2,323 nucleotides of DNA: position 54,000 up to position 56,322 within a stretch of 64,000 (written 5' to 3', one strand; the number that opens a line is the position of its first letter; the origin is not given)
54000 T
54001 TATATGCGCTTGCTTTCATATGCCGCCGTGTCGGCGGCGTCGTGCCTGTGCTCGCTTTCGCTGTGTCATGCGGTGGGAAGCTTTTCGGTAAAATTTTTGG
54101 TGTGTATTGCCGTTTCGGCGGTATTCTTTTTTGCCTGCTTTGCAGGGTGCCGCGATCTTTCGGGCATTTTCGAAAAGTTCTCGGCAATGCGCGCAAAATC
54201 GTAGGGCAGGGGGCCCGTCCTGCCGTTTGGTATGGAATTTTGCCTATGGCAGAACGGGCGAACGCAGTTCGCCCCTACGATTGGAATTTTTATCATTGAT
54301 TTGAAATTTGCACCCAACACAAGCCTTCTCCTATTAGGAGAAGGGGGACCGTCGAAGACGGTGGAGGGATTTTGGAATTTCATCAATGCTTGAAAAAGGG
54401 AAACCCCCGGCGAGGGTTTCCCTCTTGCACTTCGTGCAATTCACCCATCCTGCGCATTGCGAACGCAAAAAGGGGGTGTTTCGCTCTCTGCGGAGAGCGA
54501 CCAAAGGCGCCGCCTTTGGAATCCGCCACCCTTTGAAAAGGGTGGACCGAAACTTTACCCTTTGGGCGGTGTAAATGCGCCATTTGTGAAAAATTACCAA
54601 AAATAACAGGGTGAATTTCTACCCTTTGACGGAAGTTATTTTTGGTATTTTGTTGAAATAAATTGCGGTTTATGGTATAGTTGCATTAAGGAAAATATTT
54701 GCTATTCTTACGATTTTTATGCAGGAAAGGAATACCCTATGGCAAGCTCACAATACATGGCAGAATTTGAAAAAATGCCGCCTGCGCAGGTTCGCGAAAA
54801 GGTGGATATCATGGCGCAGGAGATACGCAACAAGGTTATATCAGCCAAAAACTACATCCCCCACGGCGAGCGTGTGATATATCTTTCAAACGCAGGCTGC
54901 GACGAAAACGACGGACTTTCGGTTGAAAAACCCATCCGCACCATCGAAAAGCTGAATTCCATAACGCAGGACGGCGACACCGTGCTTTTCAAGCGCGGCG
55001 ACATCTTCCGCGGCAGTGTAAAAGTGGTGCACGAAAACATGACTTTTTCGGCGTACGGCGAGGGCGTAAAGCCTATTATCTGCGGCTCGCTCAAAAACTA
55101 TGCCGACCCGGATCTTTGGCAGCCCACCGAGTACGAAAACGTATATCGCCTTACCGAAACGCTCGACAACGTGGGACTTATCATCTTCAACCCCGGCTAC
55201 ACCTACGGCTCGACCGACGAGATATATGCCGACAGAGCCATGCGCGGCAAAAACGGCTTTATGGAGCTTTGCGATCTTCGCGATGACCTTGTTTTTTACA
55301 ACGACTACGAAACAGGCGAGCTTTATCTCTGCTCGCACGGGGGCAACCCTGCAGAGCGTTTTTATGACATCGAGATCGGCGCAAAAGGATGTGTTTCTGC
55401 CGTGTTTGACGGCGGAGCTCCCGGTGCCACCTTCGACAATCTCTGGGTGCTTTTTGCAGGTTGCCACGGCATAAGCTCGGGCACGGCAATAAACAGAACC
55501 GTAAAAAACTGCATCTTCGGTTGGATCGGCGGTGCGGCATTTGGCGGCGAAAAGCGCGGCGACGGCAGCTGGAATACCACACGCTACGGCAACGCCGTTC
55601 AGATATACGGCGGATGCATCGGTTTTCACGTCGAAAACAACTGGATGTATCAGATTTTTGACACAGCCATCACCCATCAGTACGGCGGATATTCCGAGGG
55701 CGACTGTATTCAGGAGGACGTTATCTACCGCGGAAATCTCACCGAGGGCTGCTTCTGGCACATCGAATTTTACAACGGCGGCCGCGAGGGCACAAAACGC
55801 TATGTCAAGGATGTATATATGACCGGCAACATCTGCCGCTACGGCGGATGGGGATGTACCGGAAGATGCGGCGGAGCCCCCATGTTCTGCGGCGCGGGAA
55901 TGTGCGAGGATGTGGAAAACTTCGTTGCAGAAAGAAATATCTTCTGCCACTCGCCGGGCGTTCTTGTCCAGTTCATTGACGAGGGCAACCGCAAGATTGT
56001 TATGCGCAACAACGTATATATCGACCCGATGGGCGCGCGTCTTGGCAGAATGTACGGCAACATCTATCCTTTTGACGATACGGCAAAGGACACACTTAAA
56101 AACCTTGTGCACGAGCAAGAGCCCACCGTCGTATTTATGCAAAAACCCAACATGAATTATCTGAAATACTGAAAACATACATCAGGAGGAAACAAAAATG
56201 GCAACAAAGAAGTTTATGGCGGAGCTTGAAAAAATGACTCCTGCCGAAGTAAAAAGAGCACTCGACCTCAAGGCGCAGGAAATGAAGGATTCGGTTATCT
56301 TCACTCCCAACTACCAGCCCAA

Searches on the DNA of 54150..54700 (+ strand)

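Call 15: search_rna_families(source=window, start=54150, end=54700, threshold=evalue, max_evalue=10, show_alignments=3)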
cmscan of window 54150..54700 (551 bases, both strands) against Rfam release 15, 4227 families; matches with E-value up to 10: 8.
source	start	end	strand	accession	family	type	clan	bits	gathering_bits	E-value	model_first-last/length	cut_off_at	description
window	54395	54464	-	RF02495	ohsC_RNA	Gene; antitoxin;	-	23.8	50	0.28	1-77/77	no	Oppression of Hydrophobic ORF by sRNA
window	54596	54676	+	RF01193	snoR20a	Gene; snRNA; snoRNA; CD-box;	-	19.2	42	2.9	1-90/90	no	Small nucleolar RNA snoR20a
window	54582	54658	+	RF01181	snR77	Gene; snRNA; snoRNA; CD-box;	CL00057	19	50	3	1-83/83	no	Small nucleolar RNA snR77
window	54351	54425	+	RF02495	ohsC_RNA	Gene; antitoxin;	-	17.4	50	6.1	1-77/77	no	Oppression of Hydrophobic ORF by sRNA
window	54380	54470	-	RF02621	BSnc120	Gene; sRNA;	-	17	114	0.71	1-88/88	no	Brucella sRNA 120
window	54392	54461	-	RF01772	rnk_pseudo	Cis-reg; leader;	-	16.7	55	3.3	1-108/108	no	Pseudomonas rnk leader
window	54373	54403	+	RF02929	algC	Cis-reg;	-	14.7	33.8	5.6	1-52/52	no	algC RNA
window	54527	54668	-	RF01669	P14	Gene; sRNA;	-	14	45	3.8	1-146/146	no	Pseudomonas sRNA P14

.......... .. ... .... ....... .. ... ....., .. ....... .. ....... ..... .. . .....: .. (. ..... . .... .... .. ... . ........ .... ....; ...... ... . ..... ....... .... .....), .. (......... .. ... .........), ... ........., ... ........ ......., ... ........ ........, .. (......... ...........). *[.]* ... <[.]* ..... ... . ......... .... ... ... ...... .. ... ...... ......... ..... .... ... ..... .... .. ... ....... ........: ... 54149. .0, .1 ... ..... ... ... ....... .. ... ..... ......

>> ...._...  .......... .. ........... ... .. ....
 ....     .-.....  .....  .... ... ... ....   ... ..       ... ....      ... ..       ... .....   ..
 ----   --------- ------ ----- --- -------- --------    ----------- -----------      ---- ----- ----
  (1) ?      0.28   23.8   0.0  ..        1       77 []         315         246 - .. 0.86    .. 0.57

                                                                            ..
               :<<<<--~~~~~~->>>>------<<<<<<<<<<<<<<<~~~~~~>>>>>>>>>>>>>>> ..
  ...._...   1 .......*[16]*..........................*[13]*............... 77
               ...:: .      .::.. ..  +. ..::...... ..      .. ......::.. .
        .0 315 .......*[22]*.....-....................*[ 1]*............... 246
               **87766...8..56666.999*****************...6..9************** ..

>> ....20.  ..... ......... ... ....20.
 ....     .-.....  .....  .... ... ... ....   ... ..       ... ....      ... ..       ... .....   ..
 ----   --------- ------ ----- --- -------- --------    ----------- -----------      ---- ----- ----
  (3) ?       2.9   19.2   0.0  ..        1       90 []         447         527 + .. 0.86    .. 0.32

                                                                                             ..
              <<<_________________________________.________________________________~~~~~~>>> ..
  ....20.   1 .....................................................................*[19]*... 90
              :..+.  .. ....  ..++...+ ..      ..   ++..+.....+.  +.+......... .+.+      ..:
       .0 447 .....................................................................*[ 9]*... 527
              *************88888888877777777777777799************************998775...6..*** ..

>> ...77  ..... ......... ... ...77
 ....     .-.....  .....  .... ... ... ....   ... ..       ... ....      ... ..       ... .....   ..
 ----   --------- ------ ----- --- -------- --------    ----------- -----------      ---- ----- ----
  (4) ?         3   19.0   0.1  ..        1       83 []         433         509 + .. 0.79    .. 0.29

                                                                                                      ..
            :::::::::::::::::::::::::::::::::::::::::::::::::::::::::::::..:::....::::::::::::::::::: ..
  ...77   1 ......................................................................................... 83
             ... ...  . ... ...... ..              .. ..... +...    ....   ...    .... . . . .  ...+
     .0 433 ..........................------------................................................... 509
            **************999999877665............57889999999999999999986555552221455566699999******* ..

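Call 78: search_dna_similar(query=window:54395-54560:+, collection=plasmids, mode=distant, max_evalue=0.001, max_rows=10)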
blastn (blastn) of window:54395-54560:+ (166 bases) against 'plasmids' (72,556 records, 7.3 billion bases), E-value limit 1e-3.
No match.

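Call 79: search_dna_similar(query=window:54395-54560:+, collection=phages, mode=distant, max_evalue=0.001, max_rows=10)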
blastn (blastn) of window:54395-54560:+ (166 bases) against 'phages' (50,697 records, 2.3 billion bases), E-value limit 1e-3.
No match.

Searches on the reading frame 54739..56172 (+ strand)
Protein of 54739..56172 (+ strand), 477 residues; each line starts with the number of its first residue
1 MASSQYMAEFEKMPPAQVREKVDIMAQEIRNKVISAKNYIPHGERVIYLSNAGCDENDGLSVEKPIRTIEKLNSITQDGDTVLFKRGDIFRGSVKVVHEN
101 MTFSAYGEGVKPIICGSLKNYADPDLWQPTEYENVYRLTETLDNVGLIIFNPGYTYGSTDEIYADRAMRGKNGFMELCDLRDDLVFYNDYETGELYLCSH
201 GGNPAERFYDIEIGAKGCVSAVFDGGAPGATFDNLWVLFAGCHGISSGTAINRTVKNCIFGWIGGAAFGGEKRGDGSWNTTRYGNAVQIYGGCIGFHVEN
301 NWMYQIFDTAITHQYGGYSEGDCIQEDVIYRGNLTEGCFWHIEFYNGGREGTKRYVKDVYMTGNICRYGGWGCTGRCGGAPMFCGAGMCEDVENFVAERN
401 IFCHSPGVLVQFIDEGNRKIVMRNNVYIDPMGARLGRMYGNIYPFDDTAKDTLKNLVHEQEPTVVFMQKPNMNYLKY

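Call 30: find_encoding_contigs(protein=window:54739-56172:+, flank=3000, max_places=8)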
Protein window:54739-56172:+ (477 aa): no gene with exactly this product is on record in the collection.

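Call 31: search_protein_families(library=pfam, proteins=[window:54739-56172:+])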
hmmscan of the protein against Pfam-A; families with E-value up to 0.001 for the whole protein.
window:54739-56172:+ (477 aa): 0 families
